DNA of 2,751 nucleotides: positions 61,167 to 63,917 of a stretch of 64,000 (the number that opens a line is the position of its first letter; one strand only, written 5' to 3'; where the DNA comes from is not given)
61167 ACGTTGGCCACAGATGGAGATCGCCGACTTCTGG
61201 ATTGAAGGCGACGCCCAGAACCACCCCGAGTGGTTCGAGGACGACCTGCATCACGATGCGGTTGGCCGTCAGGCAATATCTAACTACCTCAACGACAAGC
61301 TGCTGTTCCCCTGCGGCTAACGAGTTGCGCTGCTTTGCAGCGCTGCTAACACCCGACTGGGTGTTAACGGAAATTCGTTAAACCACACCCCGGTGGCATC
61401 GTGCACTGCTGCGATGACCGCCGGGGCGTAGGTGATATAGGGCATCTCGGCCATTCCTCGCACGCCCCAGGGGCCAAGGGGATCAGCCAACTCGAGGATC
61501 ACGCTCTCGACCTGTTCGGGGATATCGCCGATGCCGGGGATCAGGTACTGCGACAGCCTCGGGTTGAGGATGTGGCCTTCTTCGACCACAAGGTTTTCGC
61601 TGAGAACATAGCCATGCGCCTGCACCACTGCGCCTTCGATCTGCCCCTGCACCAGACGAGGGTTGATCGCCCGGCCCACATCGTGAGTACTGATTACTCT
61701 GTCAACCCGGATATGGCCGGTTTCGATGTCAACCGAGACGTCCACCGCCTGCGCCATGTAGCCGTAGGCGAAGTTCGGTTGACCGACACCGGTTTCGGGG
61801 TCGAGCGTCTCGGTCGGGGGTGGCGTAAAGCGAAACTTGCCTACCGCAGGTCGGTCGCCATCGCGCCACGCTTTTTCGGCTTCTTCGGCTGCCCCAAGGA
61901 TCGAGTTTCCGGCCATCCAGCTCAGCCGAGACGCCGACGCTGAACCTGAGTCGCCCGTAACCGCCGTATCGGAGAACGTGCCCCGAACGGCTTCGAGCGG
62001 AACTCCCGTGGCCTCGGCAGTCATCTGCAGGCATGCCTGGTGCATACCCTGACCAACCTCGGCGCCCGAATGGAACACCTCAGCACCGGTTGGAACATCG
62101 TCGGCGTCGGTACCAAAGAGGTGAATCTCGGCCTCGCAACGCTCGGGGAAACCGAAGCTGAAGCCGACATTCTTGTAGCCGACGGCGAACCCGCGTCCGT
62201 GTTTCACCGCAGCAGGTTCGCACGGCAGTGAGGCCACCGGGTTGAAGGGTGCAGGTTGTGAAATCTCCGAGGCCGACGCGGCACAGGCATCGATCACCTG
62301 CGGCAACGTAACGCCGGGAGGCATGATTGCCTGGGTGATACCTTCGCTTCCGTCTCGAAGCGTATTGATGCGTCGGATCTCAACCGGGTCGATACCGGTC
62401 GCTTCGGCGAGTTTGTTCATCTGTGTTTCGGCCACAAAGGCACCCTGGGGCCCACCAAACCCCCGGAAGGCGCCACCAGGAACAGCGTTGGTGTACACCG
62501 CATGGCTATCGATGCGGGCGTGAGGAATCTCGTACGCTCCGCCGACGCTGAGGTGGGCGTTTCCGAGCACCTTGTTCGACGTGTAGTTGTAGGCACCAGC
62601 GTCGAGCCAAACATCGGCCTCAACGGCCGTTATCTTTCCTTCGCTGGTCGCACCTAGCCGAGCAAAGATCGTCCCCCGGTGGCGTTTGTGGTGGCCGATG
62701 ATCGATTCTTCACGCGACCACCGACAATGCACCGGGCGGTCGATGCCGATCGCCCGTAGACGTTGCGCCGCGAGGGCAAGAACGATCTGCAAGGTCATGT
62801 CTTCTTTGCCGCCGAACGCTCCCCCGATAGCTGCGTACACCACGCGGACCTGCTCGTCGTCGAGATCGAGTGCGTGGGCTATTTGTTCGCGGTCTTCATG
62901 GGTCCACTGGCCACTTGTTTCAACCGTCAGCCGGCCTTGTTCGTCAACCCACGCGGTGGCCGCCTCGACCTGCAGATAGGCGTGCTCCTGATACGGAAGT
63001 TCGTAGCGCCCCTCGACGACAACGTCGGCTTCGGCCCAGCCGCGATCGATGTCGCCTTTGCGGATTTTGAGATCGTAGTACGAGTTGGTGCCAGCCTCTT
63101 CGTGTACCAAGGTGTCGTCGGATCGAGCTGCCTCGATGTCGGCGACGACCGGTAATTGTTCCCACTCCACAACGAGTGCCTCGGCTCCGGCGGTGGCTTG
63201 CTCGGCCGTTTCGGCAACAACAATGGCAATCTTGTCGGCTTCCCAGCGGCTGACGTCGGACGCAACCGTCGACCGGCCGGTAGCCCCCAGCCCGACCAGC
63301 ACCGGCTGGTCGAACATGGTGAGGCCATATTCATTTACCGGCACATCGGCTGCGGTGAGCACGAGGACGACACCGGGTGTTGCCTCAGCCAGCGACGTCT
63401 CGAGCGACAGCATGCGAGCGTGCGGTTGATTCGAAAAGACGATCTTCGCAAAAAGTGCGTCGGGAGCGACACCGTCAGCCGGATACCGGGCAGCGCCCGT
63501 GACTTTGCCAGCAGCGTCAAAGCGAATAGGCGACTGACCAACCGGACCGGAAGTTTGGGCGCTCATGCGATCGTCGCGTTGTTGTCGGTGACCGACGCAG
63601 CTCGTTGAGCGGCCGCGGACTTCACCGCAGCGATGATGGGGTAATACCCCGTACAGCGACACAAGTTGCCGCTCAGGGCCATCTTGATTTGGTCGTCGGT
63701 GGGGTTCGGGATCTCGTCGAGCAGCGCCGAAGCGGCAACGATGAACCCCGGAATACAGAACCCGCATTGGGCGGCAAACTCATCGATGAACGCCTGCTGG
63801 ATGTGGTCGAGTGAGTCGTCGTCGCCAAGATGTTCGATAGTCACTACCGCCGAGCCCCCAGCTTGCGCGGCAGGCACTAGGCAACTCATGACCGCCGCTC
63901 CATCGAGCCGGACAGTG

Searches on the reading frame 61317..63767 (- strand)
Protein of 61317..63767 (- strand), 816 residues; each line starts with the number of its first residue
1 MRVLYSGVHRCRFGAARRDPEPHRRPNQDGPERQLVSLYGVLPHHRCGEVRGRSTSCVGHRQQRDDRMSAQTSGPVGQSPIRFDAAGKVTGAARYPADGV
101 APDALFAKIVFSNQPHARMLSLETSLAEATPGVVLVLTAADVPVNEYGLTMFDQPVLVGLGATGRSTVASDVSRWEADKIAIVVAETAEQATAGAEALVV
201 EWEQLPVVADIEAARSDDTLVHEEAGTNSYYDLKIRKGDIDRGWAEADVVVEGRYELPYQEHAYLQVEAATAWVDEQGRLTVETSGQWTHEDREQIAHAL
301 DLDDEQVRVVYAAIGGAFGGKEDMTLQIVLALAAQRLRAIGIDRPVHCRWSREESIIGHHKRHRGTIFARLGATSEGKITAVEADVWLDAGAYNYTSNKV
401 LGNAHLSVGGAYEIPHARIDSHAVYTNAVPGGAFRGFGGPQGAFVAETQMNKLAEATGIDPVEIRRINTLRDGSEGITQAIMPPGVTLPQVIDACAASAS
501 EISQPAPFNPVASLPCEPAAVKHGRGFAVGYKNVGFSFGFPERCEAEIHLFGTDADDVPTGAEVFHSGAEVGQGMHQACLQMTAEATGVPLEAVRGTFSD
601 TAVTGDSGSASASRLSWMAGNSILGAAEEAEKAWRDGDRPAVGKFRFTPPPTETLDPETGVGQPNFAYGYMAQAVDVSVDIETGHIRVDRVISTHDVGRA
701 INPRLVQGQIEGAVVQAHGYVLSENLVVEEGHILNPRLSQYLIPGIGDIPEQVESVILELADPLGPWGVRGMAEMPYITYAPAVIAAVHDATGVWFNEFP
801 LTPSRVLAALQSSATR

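Call 60: search_protein_families(library=padloc, proteins=[window:61317-63767:-], max_evalue=0.00001)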
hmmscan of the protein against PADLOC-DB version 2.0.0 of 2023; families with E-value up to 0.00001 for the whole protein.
window:61317-63767:- (816 aa): 0 families

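Call 74: search_protein_families(library=pfam, proteins=[window:61317-63767:-], max_evalue=0.00001)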
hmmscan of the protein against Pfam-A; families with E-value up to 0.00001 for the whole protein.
window:61317-63767:- (816 aa): 3 families
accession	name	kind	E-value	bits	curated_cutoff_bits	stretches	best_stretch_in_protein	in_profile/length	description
PF02738.23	MoCoBD_1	-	1.7e-75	253.7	27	1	221-468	1-243/244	Molybdopterin cofactor-binding domain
PF20256.3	MoCoBD_2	-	4.2e-49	168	27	2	641-750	179-283/283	Molybdopterin cofactor-binding domain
PF01315.27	Ald_Xan_dh_C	-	2.8e-20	73.1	31.3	1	90-206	1-110/110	Aldehyde oxidase and xanthine dehydrogenase, a/b hammerhead domain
